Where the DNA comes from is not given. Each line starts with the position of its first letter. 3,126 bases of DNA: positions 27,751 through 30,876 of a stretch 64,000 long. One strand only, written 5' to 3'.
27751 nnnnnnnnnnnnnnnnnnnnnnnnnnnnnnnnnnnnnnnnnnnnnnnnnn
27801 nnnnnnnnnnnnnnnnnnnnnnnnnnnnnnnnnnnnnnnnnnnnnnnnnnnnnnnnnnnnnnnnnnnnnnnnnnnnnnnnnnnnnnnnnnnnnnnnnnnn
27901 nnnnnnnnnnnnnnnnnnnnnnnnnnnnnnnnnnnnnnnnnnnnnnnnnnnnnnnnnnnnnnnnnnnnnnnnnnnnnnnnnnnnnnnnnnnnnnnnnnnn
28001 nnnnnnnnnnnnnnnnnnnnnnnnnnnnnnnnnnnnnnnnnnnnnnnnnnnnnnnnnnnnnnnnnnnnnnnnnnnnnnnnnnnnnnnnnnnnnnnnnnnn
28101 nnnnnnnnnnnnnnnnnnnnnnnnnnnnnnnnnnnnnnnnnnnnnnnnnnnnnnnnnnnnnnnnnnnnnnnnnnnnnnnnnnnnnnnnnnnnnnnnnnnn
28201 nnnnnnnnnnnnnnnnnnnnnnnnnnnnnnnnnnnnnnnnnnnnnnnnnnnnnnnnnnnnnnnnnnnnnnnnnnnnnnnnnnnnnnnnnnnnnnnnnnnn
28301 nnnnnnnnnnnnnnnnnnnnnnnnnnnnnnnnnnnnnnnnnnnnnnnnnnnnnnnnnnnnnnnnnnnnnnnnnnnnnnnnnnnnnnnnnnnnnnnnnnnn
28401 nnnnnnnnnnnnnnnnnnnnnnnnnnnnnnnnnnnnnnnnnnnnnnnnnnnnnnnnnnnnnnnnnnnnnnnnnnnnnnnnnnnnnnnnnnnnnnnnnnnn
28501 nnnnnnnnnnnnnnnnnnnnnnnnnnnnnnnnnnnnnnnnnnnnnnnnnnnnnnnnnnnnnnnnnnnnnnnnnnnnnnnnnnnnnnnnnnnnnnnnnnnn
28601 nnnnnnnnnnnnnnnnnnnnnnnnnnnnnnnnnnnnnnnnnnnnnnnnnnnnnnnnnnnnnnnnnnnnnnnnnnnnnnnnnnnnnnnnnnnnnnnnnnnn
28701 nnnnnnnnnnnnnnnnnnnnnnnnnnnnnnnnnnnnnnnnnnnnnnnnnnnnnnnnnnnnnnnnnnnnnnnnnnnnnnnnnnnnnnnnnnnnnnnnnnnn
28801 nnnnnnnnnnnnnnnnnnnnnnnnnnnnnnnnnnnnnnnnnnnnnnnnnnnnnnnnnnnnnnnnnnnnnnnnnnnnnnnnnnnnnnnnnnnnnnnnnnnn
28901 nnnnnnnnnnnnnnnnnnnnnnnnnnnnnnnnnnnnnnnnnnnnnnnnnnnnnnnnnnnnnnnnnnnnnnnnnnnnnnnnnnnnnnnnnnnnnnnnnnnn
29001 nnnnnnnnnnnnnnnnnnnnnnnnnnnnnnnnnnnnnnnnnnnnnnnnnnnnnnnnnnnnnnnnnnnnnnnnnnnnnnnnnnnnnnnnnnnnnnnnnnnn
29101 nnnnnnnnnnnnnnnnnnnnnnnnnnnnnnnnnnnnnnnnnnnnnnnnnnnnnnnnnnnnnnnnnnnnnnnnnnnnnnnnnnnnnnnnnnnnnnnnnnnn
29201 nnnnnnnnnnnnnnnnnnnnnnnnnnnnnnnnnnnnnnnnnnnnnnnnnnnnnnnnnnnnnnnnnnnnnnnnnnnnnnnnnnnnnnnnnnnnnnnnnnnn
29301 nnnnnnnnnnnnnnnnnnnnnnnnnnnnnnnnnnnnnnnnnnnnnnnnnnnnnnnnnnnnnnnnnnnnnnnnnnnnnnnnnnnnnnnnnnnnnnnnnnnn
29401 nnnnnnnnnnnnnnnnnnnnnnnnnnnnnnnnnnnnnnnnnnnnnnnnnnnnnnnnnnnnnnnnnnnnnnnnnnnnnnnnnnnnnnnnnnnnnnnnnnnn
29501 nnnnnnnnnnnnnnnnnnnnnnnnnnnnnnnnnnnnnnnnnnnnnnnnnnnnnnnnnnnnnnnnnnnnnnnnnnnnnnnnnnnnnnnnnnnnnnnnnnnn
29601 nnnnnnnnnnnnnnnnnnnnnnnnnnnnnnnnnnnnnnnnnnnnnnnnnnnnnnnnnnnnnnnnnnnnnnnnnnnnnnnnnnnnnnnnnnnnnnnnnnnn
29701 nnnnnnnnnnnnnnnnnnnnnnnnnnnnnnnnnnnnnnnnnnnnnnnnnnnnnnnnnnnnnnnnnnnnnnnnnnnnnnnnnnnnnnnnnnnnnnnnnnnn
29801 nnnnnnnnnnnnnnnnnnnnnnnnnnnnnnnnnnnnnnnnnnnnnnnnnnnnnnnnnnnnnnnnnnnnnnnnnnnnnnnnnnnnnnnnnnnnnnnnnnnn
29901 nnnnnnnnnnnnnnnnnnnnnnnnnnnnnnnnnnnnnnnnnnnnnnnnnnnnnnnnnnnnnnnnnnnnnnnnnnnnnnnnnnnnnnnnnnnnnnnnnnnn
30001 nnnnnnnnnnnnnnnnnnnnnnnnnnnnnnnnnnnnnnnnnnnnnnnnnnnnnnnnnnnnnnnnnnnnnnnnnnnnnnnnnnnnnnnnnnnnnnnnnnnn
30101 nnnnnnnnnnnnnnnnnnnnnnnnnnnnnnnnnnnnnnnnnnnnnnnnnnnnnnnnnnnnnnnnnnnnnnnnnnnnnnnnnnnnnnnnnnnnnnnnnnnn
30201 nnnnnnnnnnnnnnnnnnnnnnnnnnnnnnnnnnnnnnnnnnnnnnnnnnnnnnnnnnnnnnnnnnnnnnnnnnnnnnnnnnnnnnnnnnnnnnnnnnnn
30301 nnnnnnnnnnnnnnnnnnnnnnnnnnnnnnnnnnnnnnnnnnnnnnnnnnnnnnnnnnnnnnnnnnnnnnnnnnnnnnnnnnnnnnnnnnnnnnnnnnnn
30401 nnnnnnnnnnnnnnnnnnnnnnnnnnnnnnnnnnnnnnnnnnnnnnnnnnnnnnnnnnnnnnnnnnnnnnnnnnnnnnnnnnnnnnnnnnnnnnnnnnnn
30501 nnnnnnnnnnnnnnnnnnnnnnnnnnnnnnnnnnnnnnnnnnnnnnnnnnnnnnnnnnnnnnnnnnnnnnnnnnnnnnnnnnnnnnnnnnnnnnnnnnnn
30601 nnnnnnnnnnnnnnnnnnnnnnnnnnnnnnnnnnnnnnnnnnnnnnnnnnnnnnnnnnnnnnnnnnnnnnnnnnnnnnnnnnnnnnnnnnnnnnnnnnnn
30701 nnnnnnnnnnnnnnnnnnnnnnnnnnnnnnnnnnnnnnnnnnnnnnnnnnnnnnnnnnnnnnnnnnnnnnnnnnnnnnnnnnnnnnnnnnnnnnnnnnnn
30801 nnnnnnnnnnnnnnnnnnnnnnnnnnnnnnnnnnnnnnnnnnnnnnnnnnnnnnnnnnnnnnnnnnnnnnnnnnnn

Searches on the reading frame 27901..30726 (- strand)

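Call 22: search_protein_families(library=pfam, proteins=[window:27901-30726:-])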
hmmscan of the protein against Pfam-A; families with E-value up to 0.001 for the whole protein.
window:27901-30726:- (941 aa): 2 families
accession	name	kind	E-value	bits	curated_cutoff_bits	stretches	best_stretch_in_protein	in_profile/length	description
PF02934.20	GatB_N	-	3e-108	361.7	23.4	1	465-751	2-275/277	GatB/GatE catalytic domain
PF02637.23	GatB_Yqey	-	9.7e-40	136.3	27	1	792-940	1-148/148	GatB domain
